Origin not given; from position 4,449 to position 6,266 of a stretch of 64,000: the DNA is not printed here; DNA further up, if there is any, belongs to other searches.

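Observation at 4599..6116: Nonaheme c-type cytochrome lipoprotein carrying a collagen-like (Gly-X-Y)x10 stalk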

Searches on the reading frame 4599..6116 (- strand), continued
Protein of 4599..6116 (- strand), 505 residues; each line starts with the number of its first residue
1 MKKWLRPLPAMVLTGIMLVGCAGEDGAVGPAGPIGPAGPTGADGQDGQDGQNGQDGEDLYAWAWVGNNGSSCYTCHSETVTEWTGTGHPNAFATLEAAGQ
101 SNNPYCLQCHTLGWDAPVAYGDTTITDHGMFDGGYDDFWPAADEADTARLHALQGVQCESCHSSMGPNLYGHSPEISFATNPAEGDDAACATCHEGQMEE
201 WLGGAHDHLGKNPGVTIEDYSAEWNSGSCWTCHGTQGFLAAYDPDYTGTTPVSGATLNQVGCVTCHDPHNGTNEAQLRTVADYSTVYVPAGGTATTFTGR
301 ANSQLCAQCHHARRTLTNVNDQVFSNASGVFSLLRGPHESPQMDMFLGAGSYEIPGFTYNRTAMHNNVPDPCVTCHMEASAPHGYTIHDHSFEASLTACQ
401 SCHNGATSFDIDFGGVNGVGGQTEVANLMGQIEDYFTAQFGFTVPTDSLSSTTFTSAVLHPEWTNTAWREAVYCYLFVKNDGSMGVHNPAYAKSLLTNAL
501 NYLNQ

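Call 30: find_encoding_contigs(protein=P0104, flank=8000, max_places=1)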
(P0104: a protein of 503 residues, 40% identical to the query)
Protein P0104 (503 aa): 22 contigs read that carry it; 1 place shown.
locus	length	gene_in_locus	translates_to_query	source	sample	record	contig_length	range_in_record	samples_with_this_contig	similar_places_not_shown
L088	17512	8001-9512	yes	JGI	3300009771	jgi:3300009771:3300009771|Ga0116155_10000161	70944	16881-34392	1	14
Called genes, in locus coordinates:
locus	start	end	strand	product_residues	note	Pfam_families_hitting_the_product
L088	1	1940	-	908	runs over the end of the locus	PF07602:DUF1565 (faint), PF22842:Pel9A-like_beta_helix (faint), PF13229:Beta_helix (weak), PF13860:FlgD_ig (weak)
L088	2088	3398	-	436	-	PF00375:SDF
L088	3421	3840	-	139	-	PF02310:B12-binding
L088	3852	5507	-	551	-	PF01642:MM_CoA_mutase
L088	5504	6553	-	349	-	PF03308:MeaB, PF13191:AAA_16 (faint), PF02492:cobW, PF03029:ATP_bind_1 (weak)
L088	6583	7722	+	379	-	PF02771:Acyl-CoA_dh_N, PF02770:Acyl-CoA_dh_M, PF00441:Acyl-CoA_dh_1, PF22924:ACOX_C_alpha1 (weak), PF08028:Acyl-CoA_dh_2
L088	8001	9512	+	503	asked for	PF14522:Cytochrome_C7 (faint), PF22113:Mtrc-MtrF_II-IV_dom (faint), PF09699:Paired_CXXCH_1 (faint), PF13435:Cytochrome_C554 (faint), PF14537:Cytochrom_c3_2 (faint)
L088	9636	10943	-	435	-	PF05201:GlutR_N, PF01488:Shikimate_DH, PF00745:GlutR_dimer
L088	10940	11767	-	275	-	PF01578:Cytochrom_C_asm (weak)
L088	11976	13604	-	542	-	PF13620:CarboxypepD_reg, PF13715:CarbopepD_reg_2 (weak), PF15976:CooC_C (faint)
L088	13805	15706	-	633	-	-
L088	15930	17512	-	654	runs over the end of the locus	PF17297:PEPCK_N, PF00821:PEPCK_GTP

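Call 33: list_cluster_members(proteins=[P0001, P0104])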
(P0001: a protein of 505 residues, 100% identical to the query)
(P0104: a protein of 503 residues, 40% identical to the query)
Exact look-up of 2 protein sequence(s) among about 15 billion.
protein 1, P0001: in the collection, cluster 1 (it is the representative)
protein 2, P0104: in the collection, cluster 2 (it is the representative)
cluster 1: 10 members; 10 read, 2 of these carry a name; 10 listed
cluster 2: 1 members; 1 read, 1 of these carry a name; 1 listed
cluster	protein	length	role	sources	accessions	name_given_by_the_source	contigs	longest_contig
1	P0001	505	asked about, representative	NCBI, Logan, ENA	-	-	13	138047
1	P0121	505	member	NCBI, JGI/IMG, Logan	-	hypothetical protein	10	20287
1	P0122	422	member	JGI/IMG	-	predicted CXXCH cytochrome family protein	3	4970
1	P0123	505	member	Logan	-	-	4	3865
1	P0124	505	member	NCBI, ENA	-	-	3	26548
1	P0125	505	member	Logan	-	-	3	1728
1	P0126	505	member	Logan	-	-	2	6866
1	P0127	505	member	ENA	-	-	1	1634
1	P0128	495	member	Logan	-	-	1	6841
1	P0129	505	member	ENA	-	-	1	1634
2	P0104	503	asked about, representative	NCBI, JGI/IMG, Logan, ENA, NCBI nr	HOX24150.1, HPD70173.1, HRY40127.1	MAG TPA: multiheme c-type cytochrome [Candidatus Krumholzibacteria bacterium] | multiheme c-type cytochrome [Candidatus Krumholzibacteria bacterium]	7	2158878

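Call 53: search_protein_families(library=pfam, proteins=[L087:9654-10919:+, L005:13816-14973:+], max_evalue=5)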
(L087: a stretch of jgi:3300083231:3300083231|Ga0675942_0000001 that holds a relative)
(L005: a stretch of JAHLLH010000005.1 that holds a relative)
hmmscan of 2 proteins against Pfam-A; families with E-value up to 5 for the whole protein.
L087:9654-10919:+ (422 aa): 0 families

L005:13816-14973:+ (386 aa): 0 families

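Call 55: search_protein_families(library=pfam, proteins=[L039:15673-17886:+, L039:5477-6817:+, L072:8992-10068:+, L021:2440-5238:+], max_evalue=0.01)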
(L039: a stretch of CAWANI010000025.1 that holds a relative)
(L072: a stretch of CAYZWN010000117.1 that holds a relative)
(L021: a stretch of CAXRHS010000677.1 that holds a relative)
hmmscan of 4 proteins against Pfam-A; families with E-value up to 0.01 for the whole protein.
L039:15673-17886:+ (738 aa): 7 families
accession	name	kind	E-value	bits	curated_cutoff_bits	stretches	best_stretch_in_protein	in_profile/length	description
PF22113.1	Mtrc-MtrF_II-IV_dom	-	5.6e-49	166.5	30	2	571-727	6-145/176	Outer membrane cytochrome MtrC/MtrF-like, domains II/IV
PF14522.11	Cytochrome_C7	-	1.4e-09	38.1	24.8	0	314-378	7-66/67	Cytochrome c7 and related cytochrome c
PF14537.11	Cytochrom_c3_2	-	4.9e-08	33.8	25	1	321-379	8-65/79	Cytochrome c3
PF02085.21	Cytochrom_CIII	-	1.1e-07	32.5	22.9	0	321-381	32-85/101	Class III cytochrome C family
PF19079.5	CFSR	-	4.6e-05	24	27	1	495-523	11-39/49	Collagen-flanked surface repeat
PF00630.25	Filamin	-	0.0012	20.1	26.9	0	99-175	21-65/93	Filamin/ABP280 repeat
PF09134.16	Invasin_D3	-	0.0063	17.4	33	0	491-522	51-84/98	Invasin, domain 3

L039:5477-6817:+ (447 aa): 6 families
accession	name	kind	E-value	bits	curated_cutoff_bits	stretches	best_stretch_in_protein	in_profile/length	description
PF22113.1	Mtrc-MtrF_II-IV_dom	-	1.4e-16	61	30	1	259-439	1-170/176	Outer membrane cytochrome MtrC/MtrF-like, domains II/IV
PF01391.23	Collagen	-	7e-07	29.4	27.2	1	37-74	13-50/60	Collagen triple helix repeat (20 copies)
PF14522.11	Cytochrome_C7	-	5.6e-06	26.5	24.8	1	373-432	13-66/67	Cytochrome c7 and related cytochrome c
PF22112.2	OmcA-like_N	-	0.00079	19.8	27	1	173-230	102-154/167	OmcA-like N-terminal domain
PF09699.15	Paired_CXXCH_1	-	0.0026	17.9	20.6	0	265-295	7-37/41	Doubled CXXCH motif (Paired_CXXCH_1)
PF09134.16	Invasin_D3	-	0.0051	17.7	33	0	89-160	4-66/98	Invasin, domain 3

L072:8992-10068:+ (359 aa): 6 families
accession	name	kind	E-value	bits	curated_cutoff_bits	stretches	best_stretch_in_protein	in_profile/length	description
PF14537.11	Cytochrom_c3_2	-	8.1e-08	33.1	25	1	56-138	5-69/79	Cytochrome c3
PF09699.15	Paired_CXXCH_1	-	1e-05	25.6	20.6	0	53-66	25-38/41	Doubled CXXCH motif (Paired_CXXCH_1)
PF14522.11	Cytochrome_C7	-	8.3e-05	22.8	24.8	1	56-133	12-66/67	Cytochrome c7 and related cytochrome c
PF01391.23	Collagen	-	9.7e-05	22.5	27.2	1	23-53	4-34/60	Collagen triple helix repeat (20 copies)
PF22113.1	Mtrc-MtrF_II-IV_dom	-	0.00024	21.1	30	0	57-255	6-135/176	Outer membrane cytochrome MtrC/MtrF-like, domains II/IV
PF02085.21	Cytochrom_CIII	-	0.0057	17.4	22.9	0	236-277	27-61/101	Class III cytochrome C family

L021:2440-5238:+ (933 aa): 10 families
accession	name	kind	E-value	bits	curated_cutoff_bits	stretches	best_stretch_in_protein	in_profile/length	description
PF13620.12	CarboxypepD_reg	-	1.2e-17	64.5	32.3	1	119-196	1-81/82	Carboxypeptidase regulatory-like domain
PF14522.11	Cytochrome_C7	-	4.8e-15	55.6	24.8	1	494-579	10-67/67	Cytochrome c7 and related cytochrome c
PF01391.23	Collagen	-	1.5e-13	50.7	27.2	2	57-113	1-57/60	Collagen triple helix repeat (20 copies)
PF22113.1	Mtrc-MtrF_II-IV_dom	-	2e-11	44.2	30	2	530-635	83-168/176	Outer membrane cytochrome MtrC/MtrF-like, domains II/IV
PF09699.15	Paired_CXXCH_1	-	2.9e-11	43.3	20.6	2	623-672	6-38/41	Doubled CXXCH motif (Paired_CXXCH_1)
PF13715.12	CarbopepD_reg_2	-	7.6e-10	39.1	32.2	1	120-178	1-59/88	CarboxypepD_reg-like domain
PF13435.11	Cytochrome_C554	-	8.5e-06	27.1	20.8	0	490-505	69-84/84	Cytochrome c554 and c-prime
PF14537.11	Cytochrom_c3_2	-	0.00026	21.8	25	0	496-578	5-64/79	Cytochrome c3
PF22352.2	K319L-like_PKD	-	0.0014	19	27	0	221-308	13-82/84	K319L-like, PKD domain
PF02335.20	Cytochrom_C552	-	0.0033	16.9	24.1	0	565-646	81-144/438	Cytochrome c552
